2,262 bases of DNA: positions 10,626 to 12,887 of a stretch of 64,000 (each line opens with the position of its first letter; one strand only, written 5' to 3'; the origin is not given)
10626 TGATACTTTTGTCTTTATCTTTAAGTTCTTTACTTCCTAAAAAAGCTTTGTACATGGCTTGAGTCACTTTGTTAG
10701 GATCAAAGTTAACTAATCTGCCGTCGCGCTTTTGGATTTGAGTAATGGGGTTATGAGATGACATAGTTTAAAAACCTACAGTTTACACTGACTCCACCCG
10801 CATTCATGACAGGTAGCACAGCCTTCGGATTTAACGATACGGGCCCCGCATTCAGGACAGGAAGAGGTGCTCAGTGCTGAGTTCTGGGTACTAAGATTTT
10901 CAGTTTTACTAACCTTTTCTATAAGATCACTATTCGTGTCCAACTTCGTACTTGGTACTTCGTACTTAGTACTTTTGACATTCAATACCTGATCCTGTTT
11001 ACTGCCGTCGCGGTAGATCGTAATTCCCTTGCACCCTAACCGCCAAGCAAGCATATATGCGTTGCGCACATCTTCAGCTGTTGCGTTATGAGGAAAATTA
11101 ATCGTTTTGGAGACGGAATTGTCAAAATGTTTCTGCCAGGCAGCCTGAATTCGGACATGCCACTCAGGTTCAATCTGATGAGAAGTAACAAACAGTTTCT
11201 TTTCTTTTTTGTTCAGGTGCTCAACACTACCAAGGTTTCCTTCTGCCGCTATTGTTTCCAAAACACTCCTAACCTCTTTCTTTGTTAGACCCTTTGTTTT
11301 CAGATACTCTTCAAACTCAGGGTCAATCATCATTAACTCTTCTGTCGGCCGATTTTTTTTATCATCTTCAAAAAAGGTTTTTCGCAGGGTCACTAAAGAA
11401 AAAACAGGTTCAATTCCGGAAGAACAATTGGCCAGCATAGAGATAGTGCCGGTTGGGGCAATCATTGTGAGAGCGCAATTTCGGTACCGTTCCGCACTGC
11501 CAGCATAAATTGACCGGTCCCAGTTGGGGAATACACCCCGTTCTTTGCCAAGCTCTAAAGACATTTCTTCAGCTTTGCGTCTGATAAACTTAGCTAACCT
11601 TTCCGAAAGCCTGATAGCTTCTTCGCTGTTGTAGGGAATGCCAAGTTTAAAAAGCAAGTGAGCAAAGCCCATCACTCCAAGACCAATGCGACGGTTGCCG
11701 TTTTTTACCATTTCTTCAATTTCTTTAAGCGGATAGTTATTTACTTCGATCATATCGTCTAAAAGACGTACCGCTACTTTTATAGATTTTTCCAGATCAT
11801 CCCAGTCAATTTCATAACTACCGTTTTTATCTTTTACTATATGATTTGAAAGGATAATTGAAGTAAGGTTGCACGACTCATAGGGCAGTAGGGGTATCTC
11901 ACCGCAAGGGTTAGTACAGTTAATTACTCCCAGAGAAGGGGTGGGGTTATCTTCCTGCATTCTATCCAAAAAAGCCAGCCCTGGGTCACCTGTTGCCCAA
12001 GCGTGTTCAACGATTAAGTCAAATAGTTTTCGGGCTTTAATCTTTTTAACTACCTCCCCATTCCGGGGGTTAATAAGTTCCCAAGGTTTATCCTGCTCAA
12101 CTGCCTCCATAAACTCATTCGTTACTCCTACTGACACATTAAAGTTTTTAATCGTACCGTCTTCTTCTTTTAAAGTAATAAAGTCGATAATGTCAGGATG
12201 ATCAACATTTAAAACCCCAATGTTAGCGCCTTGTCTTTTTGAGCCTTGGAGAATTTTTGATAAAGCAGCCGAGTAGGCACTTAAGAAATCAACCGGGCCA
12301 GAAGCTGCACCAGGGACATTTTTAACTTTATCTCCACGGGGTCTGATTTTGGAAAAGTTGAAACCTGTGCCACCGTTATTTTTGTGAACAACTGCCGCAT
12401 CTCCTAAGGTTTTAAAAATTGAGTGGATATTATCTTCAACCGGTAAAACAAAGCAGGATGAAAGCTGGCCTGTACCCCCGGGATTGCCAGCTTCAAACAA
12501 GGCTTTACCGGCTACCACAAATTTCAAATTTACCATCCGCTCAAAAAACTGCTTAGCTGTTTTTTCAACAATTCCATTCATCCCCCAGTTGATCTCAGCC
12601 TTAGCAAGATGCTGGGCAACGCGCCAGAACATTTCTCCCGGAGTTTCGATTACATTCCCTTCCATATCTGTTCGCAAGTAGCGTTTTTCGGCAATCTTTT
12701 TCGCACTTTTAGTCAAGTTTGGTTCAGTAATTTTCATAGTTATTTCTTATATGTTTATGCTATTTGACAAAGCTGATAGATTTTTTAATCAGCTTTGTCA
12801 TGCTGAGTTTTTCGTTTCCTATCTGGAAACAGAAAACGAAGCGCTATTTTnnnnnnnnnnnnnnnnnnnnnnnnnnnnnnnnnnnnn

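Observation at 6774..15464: Three tandem, divergent, full-length class II (B12-dependent) ribonucleotide reductases in one NrdR-headed array with a B12 adenosyltransferase, Maf and MazG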

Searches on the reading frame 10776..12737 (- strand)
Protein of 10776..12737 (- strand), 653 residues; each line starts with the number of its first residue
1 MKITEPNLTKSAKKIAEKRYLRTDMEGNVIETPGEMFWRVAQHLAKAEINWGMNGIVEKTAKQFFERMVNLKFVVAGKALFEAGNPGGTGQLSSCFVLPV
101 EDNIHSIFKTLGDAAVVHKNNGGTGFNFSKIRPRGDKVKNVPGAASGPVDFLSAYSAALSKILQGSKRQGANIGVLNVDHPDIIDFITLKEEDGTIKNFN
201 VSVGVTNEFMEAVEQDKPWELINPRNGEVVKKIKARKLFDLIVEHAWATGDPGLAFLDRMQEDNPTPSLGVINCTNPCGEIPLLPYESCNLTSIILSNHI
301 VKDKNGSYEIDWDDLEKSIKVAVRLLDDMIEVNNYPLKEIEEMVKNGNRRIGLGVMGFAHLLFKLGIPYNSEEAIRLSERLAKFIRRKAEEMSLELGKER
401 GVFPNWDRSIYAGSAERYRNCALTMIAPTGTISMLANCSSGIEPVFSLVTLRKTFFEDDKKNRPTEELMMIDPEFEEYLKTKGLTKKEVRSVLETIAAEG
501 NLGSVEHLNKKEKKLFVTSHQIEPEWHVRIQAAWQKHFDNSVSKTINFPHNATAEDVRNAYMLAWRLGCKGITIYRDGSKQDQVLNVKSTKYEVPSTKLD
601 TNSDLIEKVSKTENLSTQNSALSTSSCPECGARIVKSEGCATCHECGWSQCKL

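Call 4: search_protein_families(library=pfam, proteins=[window:10776-12737:-])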
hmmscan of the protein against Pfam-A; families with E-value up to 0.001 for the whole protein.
window:10776-12737:- (653 aa): 2 families
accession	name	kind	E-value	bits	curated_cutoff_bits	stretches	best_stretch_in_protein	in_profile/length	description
PF02867.20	Ribonuc_red_lgC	-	4.9e-132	441.7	23.9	1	93-575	1-523/523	Ribonucleotide reductase, barrel domain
PF00317.26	Ribonuc_red_lgN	-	9.8e-16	58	28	1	9-87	4-76/77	Ribonucleotide reductase, all-alpha domain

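Call 5: search_protein_families(library=ncbifam, proteins=[window:10776-12737:-])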
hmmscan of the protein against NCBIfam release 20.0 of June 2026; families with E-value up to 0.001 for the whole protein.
window:10776-12737:- (653 aa): 21 families
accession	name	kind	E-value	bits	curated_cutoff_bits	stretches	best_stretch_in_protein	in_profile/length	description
NF006417.0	PRK08665.1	equivalog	1.3e-243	810.6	961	2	4-602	8-590/759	vitamin B12-dependent ribonucleotide reductase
TIGR02504.1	NrdJ_Z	equivalog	9.1e-198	658.6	399.95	1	13-585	2-606/606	adenosylcobalamin-dependent ribonucleoside-diphosphate reductase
NF005010.0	PRK06406.1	subfamily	1.8e-196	654.8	1125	2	56-628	215-765/771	vitamin B12-dependent ribonucleotide reductase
NF006207.0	PRK08332.1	equivalog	1.6e-117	393.6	2400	4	124-278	701-860/1684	vitamin B12-dependent ribonucleotide reductase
NF005122.0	PRK06556.1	equivalog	3.3e-104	349.5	859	3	405-612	528-735/960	vitamin B12-dependent ribonucleotide reductase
TIGR02506.1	NrdE_NrdA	equivalog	2e-102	343.7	341.05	2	16-412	7-428/616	ribonucleoside-diphosphate reductase subunit alpha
NF005991.0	PRK08115.1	equivalog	1.2e-83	281.5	854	3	229-405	429-602/858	vitamin B12-dependent ribonucleotide reductase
NF006577.0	PRK09102.1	equivalog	3.1e-81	273.4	620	1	7-590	24-582/604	ribonucleoside-diphosphate reductase subunit alpha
NF005401.0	PRK06948.1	subfamily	4.7e-80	269.9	906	2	33-457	33-490/604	ribonucleotide reductase-like protein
NF005736.0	PRK07562.1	equivalog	8.1e-77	258.9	1737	4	197-408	395-602/1222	vitamin B12-dependent ribonucleotide reductase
NF005101.0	PRK06539.1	equivalog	7.5e-73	245.8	988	3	229-411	392-572/822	ribonucleoside-diphosphate reductase subunit alpha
NF005544.0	PRK07207.1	equivalog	1.4e-71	241.6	965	3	228-411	538-720/965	ribonucleoside-diphosphate reductase subunit alpha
NF009029.0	PRK12365.1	equivalog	1.8e-62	211.6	1350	3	229-409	622-800/1046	ribonucleoside-diphosphate reductase subunit alpha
NF005483.0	PRK07088.1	equivalog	2.5e-60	204.5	1214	3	14-240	164-385/764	ribonucleoside-diphosphate reductase subunit alpha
NF006665.0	PRK09209.1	equivalog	2.8e-59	201.1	1057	3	16-239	164-382/761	ribonucleoside-diphosphate reductase subunit alpha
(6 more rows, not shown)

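Call 8: find_encoding_contigs(protein=window:10776-12737:-, flank=10000, max_places=6)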
Protein window:10776-12737:- (653 aa): 2 contigs read that carry it; 2 places shown.
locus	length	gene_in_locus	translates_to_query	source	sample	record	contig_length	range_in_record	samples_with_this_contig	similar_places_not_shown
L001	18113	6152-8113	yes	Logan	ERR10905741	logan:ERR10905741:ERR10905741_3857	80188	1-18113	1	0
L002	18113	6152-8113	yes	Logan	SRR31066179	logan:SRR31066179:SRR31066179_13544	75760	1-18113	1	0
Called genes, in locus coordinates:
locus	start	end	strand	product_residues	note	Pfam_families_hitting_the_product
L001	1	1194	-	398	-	?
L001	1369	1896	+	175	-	-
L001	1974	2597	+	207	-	PF13189:Cytidylate_kin2, PF13238:AAA_18, PF13207:AAA_17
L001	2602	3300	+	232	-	PF18915:DUF5667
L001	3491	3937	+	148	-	PF22811:Zn_ribbon_NrdR, PF03477:ATP-cone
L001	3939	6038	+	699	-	PF00317:Ribonuc_red_lgN, PF02867:Ribonuc_red_lgC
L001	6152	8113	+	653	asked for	PF00317:Ribonuc_red_lgN, PF02867:Ribonuc_red_lgC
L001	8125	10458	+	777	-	PF03477:ATP-cone, PF00317:Ribonuc_red_lgN, PF02867:Ribonuc_red_lgC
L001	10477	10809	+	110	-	-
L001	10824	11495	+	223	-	PF02545:Maf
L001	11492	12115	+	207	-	PF02572:CobA_CobO_BtuR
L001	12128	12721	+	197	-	-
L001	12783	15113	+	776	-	PF26449:DUF8128, PF10412:TrwB_AAD_bind (weak), PF12696:TraG-D_C (weak)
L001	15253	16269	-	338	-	-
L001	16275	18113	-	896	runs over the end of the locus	PF01551:Peptidase_M23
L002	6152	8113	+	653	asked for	PF00317:Ribonuc_red_lgN, PF02867:Ribonuc_red_lgC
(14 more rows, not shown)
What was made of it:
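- Checked: Gene calls on two independent assemblies agree (call 8). The identical array is on contigs assembled from two different runs, ERR10905741 and SRR31066179 (call 8).
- An identical array is found in two independently assembled runs (call 8).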

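Call 9: find_related_loci(query=window:10776-12737:-, collection=genome_contigs, flank=10000)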
Query window:10776-12737:- (653 aa) in genome_contigs; peptide patterns used: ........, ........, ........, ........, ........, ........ (x = any residue, [..] = any of these).
148 stretches matched a pattern; 110 encode a relative of the query (tblastn E <= 1e-3); the best 80 are kept; 79 distinct loci.
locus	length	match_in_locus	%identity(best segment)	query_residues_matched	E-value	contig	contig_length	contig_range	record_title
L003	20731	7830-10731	81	1-653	0e+0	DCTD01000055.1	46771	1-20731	MAG TPA_asm: Patescibacteria group bacterium UBA1449 UBA1449_contig_22572, whole genome shotgun sequence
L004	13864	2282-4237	65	1-653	0e+0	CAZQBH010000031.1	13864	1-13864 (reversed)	MAG TPA_asm: uncultured Pseudomonadales bacterium isolate SRP170004_co1_119 genome assembly, contig: NODE_6990_length_13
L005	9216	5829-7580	61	5-591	0e+0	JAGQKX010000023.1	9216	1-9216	MAG: candidate division WWE3 bacterium isolate HKST-UBA01 NODE_23_length_9216_cov_3.230003, whole genome shotgun sequenc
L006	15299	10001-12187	49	8-651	0e+0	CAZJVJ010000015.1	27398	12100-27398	MAG TPA_asm: uncultured Dehalococcoidales bacterium isolate binchicken_co40_102 genome assembly, contig: NODE_1144_lengt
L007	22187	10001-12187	49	8-651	0e+0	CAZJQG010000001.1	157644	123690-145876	MAG TPA_asm: uncultured Dehalococcoidales bacterium isolate SRP098346_co1_423 genome assembly, contig: NODE_4_length_157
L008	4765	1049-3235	49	8-651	0e+0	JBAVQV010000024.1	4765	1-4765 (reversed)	MAG: Dehalococcoidia bacterium isolate MFD02350_ilm_asm_bin2 k127_66373, whole genome shotgun sequence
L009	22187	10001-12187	50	8-651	0e+0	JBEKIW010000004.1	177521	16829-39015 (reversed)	MAG: Dehalococcoidia bacterium isolate SPRUCE 309 SPRUCE_309_4, whole genome shotgun sequence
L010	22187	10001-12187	49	8-651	0e+0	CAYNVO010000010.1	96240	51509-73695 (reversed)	MAG TPA_asm: uncultured Dehalococcoidales bacterium isolate SRP178699_co1_561 genome assembly, contig: NODE_137_length_9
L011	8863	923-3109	49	8-651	0e+0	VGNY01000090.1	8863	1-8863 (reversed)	MAG: Chloroflexi bacterium isolate M_DeepCast_200m_mx_194 M_DeepCast_200m_mx_194_Ga0194113_10015053, whole genome shotgu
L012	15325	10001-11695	49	2-585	3e-177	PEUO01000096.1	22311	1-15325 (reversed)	MAG: Deltaproteobacteria bacterium CG03_land_8_20_14_0_80_45_14 CG03_land_8_20_14_0.80_scaffold_754_c, whole genome shot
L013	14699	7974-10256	48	2-651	9e-176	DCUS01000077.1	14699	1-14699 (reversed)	MAG TPA_asm: Syntrophaceae bacterium UBA2208 UBA2208_contig_62336, whole genome shotgun sequence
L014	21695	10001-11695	48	2-585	2e-174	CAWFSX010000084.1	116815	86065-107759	MAG: uncultured delta proteobacterium isolate MFD00709.bin.2.41 genome assembly, contig: contig_89710, whole genome shot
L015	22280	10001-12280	48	7-651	8e-174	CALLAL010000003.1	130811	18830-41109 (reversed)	MAG: uncultured bacterium isolate N1_Bin_METABAT__110_1 genome assembly, contig: c_000001083298, whole genome shotgun se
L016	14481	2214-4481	47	7-651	9e-174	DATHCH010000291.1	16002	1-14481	MAG TPA_asm: Thermodesulfobacteriota bacterium isolate SMAG_U12362 k141_2209221, whole genome shotgun sequence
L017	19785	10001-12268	47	7-651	2e-173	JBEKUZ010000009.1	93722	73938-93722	MAG: Thermodesulfobacteriota bacterium isolate SPRUCE 593 SPRUCE_593_9, whole genome shotgun sequence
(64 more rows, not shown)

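Call 32: find_homologous_proteins(query=window:10776-12737:-, max_evalue=1e-50)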
Query window:10776-12737:- (653 aa): 8000 proteins with E <= 1e-50 among 8000 candidates; the best 120 are listed.
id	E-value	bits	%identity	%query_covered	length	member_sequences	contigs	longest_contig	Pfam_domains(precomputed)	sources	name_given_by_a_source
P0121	0.0e+0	1501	100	100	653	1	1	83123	PF02867.21,PF00317.27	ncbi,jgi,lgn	ncbi:MAG: adenosylcobalamin-dependent ribonucleoside-diphosphate reductase [Patescibacteria group ba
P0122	0.0e+0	1259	82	100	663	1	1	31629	PF02867.21,PF00317.27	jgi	jgi:ribonucleoside-diphosphate reductase alpha chain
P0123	0.0e+0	1233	81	100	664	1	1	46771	PF02867.21,PF00317.27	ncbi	-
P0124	0.0e+0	1190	78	100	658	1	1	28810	PF02867.21,PF00317.27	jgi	jgi:ribonucleoside-diphosphate reductase alpha chain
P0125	0.0e+0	1187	79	100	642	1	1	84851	PF02867.21,PF00317.27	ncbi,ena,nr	ncbi:adenosylcobalamin-dependent ribonucleoside-diphosphate reductase [Candidatus Beckwithbacteria b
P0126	0.0e+0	1148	77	100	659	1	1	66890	PF02867.21,PF00317.27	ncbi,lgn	-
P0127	0.0e+0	1122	74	100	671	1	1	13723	PF02867.21,PF00317.27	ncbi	-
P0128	0.0e+0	1114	74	100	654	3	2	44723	PF02867.21,PF00317.27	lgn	-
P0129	0.0e+0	1110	74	100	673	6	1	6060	PF02867.21,PF00317.27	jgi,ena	-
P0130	0.0e+0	1106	73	100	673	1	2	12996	PF02867.21,PF00317.27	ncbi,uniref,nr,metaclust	ncbi:ribonucleoside-diphosphate reductase, adenosylcobalamin-dependent [Candidatus Beckwithbacteria 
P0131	0.0e+0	1088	72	100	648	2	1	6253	PF02867.21,PF00317.27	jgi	jgi:ribonucleoside-diphosphate reductase alpha chain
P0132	0.0e+0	1087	70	100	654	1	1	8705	PF02867.21,PF00317.27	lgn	-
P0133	0.0e+0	1077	72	100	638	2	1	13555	PF02867.21,PF00317.27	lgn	-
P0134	0.0e+0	1059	69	100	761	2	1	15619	PF02867.21,PF00317.27,PF03477.22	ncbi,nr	ncbi:MAG TPA: adenosylcobalamin-dependent ribonucleoside-diphosphate reductase [Patescibacteria grou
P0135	0.0e+0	1054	-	-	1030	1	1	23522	PF02867.21,PF00317.27,PF14528.12,PF14890.12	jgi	jgi:ribonucleoside-diphosphate reductase alpha chain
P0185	6.1e-292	988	65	99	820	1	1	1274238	PF02867.21,PF00317.27,PF03477.22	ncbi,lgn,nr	ncbi:adenosylcobalamin-dependent ribonucleoside-diphosphate reductase [Candidatus Woesebacteria bact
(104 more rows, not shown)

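Call 47: find_encoding_contigs(protein=P0185, flank=10000, max_places=1)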
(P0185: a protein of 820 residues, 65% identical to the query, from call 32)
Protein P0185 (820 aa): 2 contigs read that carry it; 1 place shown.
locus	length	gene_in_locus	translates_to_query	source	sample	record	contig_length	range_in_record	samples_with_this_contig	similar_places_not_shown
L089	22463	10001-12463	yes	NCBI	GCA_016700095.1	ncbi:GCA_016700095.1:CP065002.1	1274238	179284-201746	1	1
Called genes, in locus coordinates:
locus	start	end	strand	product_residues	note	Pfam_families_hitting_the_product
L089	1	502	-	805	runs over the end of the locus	PF00912:Transgly, PF00905:Transpeptidase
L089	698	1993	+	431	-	-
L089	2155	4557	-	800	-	PF00912:Transgly, PF00905:Transpeptidase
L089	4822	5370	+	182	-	-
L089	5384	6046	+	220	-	PF02517:Rce1-like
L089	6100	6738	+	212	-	PF18915:DUF5667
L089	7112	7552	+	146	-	PF22811:Zn_ribbon_NrdR, PF03477:ATP-cone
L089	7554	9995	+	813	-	PF00317:Ribonuc_red_lgN, PF02867:Ribonuc_red_lgC, PF12637:TSCPD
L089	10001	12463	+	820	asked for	PF03477:ATP-cone, PF00317:Ribonuc_red_lgN, PF02867:Ribonuc_red_lgC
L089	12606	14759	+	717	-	PF03477:ATP-cone, PF00317:Ribonuc_red_lgN, PF02867:Ribonuc_red_lgC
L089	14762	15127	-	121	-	PF01503:PRA-PH (weak), PF03819:MazG, PF12643:MazG-like (weak)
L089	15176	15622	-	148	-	PF00293:NUDIX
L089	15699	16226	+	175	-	PF01923:Cob_adeno_trans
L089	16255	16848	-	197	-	PF20221:DUF6580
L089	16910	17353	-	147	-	PF14478:DUF4430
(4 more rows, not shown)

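Call 51: search_protein_families(library=pfam, proteins=[L005:3237-5528:+, L005:2518-3057:+, L005:1327-2496:+], max_evalue=0.01)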
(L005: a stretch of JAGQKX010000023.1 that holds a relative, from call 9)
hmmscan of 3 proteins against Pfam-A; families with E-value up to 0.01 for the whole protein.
L005:3237-5528:+ (763 aa): 4 families
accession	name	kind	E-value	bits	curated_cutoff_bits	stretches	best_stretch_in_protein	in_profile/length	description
PF03477.21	ATP-cone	-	2.3e-15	57.3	25.8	1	25-111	2-86/88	ATP cone domain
PF17975.6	RNR_Alpha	-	3.9e-11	43.8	26.4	1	124-210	4-101/101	Ribonucleotide reductase alpha domain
PF02867.20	Ribonuc_red_lgC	-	2e-07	30.5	23.9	0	557-619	371-436/523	Ribonucleotide reductase, barrel domain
PF21995.1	RNR-II_ins_dom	-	2.4e-06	28.2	27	1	271-330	36-101/107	B12-dependent ribonucleotide reductase, insertion domain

L005:2518-3057:+ (179 aa): 1 family
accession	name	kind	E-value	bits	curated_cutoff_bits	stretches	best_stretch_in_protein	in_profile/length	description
PF01923.23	Cob_adeno_trans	-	2.9e-53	180.9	24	1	4-162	1-171/171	Cobalamin adenosyltransferase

L005:1327-2496:+ (389 aa): 2 families
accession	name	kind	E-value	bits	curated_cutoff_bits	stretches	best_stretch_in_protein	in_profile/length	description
PF00091.31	Tubulin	-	1.1e-48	166.5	33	1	21-182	1-189/190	Tubulin/FtsZ family, GTPase domain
PF12327.13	FtsZ_C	-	2.9e-36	124.1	27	1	231-325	1-95/95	FtsZ family, C-terminal domain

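Call 80: search_solved_structures(query=window:10776-12737:-, max_evalue=1e-40, show_alignments=1)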
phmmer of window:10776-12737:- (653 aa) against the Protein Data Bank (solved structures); distinct sequences matched with E-value up to 1e-40: 10.
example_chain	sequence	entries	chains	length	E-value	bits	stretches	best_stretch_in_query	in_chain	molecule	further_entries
1xje_A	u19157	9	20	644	1.2e-114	387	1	91-411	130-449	ribonucleotide reductase, B12-dependent | Ribonucleoside-diphosphate reductase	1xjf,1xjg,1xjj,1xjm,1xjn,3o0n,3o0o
1xjk_A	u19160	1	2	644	1.2e-114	386.9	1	91-411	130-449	ribonucleotide reductase, B12-dependent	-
7b9q_A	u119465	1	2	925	1.5e-55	191.7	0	197-409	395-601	Vitamin B12-dependent ribonucleotide reductase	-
7b9p_A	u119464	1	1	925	1.5e-55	191.7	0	197-409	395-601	Vitamin B12-dependent ribonucleotide reductase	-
5im3_A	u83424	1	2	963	9.2e-50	172.6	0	231-412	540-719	Ribonucleoside-diphosphate reductase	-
7agj_A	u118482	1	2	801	1.7e-47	165.1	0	10-226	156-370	Ribonucleoside-diphosphate reductase subunit alpha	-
2wgh_A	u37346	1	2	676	5.5e-41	143.6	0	225-411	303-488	RIBONUCLEOSIDE-DIPHOSPHATE REDUCTASE LARGE SUBUNIT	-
6l3r_A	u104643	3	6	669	5.8e-41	143.5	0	225-410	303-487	Ribonucleoside-diphosphate reductase large subunit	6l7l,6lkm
3hnc_A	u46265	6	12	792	7.4e-41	143.2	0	225-410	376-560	Ribonucleoside-diphosphate reductase large subunit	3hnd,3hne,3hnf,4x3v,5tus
5d1y_A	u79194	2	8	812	8.4e-41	143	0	225-410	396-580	Ribonucleoside-diphosphate reductase large subunit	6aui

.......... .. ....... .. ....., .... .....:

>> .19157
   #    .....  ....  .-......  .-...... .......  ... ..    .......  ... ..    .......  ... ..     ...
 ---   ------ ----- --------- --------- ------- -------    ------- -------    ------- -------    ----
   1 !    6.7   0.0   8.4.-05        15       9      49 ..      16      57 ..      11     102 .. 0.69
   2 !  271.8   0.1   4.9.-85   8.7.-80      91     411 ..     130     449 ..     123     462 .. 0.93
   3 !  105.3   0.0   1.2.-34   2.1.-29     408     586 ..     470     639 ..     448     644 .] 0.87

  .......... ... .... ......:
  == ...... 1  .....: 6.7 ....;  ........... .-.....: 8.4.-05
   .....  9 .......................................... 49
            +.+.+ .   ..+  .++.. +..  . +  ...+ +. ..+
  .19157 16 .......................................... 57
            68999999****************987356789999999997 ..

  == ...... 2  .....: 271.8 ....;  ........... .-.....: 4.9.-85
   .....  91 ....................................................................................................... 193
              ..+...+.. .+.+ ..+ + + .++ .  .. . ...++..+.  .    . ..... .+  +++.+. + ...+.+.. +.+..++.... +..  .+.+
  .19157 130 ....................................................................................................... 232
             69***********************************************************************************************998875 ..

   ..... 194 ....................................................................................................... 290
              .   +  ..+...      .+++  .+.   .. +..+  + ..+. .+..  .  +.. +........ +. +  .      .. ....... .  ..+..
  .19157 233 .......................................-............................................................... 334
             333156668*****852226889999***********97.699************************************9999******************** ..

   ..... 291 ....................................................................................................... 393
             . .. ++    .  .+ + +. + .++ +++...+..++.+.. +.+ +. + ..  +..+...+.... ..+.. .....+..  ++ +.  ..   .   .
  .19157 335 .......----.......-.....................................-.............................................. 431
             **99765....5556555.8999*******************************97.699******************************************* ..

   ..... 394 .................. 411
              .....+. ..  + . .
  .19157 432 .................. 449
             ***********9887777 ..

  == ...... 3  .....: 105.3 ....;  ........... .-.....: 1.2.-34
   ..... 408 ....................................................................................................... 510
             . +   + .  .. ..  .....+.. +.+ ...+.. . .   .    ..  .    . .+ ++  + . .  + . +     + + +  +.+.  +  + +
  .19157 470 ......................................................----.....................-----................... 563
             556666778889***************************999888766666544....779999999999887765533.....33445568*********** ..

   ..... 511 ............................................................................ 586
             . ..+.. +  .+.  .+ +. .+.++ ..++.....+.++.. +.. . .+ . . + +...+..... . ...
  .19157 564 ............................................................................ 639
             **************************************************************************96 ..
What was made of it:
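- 10776..12737 (-): NrdJ paralog J2 (653 aa): class II RNR, no ATP-cone here (48/120 homologs have one), six-Cys zinc finger. Best PDB match is T. maritima NrdJ, E=1.2e-114 (call 80).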
